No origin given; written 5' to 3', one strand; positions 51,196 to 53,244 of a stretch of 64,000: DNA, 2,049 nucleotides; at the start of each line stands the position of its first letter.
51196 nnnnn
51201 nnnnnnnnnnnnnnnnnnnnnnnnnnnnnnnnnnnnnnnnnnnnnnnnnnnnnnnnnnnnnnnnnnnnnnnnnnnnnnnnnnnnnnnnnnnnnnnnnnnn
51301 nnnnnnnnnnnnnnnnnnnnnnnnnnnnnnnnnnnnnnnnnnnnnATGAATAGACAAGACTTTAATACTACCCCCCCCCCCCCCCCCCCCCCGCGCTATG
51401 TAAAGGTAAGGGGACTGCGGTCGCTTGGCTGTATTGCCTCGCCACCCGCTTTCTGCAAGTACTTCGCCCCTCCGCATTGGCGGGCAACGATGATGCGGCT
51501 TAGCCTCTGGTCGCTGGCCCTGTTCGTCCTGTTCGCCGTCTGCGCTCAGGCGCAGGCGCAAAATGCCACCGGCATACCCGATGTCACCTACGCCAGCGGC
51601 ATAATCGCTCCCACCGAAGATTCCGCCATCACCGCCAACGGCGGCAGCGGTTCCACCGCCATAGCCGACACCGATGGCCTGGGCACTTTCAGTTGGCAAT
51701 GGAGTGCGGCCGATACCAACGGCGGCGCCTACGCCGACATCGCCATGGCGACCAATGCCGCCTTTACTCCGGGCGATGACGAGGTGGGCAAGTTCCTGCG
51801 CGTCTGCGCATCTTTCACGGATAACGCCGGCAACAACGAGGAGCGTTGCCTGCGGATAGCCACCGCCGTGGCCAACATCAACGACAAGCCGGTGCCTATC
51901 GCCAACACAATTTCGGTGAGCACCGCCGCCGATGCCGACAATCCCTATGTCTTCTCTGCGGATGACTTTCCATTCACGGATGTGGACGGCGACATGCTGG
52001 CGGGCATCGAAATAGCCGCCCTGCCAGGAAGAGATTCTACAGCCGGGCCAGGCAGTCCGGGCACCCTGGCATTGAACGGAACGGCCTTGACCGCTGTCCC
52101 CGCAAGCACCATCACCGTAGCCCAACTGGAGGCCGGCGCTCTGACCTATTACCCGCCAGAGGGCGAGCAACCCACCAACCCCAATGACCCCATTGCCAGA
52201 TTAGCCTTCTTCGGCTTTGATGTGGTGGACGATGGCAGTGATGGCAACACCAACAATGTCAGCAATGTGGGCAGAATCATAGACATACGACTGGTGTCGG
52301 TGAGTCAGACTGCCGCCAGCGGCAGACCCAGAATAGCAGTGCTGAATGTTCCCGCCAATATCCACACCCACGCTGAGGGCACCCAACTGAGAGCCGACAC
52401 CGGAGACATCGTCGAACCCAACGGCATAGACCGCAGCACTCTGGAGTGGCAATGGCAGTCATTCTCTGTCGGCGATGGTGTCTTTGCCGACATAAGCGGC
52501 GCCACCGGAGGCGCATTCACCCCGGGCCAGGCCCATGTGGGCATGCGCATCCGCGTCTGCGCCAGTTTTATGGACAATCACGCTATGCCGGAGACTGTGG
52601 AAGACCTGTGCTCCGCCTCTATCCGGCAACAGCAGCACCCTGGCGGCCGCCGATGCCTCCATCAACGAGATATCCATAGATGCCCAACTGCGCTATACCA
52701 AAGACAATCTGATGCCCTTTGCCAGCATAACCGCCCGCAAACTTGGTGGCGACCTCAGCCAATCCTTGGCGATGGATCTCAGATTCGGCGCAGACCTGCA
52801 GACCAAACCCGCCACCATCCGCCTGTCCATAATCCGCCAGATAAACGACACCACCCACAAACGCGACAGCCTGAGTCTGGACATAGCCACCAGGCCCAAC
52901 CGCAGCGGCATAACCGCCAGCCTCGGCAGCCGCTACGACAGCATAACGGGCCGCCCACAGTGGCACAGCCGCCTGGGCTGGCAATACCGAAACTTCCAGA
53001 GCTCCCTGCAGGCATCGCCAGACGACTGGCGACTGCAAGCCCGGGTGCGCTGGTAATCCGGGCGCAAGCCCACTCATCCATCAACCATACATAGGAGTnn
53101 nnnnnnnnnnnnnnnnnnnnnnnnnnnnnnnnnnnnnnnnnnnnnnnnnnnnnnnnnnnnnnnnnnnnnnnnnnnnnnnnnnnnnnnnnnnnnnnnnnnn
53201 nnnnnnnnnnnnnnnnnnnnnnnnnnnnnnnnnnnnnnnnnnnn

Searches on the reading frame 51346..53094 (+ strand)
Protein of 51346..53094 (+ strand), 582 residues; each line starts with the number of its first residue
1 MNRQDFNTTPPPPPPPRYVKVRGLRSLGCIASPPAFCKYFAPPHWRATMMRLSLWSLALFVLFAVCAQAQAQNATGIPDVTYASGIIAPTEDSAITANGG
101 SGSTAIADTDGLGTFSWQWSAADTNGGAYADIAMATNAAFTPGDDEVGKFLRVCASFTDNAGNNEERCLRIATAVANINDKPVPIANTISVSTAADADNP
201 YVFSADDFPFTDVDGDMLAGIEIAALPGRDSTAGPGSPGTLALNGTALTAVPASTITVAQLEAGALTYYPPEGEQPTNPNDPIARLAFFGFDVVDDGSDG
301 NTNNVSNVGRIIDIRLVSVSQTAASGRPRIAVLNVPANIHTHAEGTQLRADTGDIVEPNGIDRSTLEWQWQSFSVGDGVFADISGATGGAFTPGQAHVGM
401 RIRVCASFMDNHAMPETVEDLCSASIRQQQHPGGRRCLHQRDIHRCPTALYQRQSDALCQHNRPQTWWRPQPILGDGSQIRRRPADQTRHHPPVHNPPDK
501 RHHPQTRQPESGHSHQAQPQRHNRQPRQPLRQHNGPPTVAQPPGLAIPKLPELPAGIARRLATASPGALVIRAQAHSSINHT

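Call 7: search_protein_families(library=ncbifam, proteins=[window:51346-53094:+], max_evalue=1)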
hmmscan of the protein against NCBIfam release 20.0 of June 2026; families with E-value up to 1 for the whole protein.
window:51346-53094:+ (582 aa): 2 families
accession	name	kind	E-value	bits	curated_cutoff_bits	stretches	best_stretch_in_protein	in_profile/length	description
NF040485.1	ZirU_fam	subfamily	9.3e-08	32.5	100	2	111-154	164-208/210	ZirU family protein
NF007881.0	PRK10588.1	equivalog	0.17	12.3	116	1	24-69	17-62/97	cyd operon protein YbgE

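Call 8: search_protein_families(library=pfam, proteins=[window:51346-53094:+], max_evalue=1)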
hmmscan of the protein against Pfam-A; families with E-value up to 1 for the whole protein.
window:51346-53094:+ (582 aa): 1 family
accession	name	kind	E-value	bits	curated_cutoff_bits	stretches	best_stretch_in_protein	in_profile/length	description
PF16709.11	SCAB-Ig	-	0.13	12.8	27.6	0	112-153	25-66/98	Ig domain of plant-specific actin-binding protein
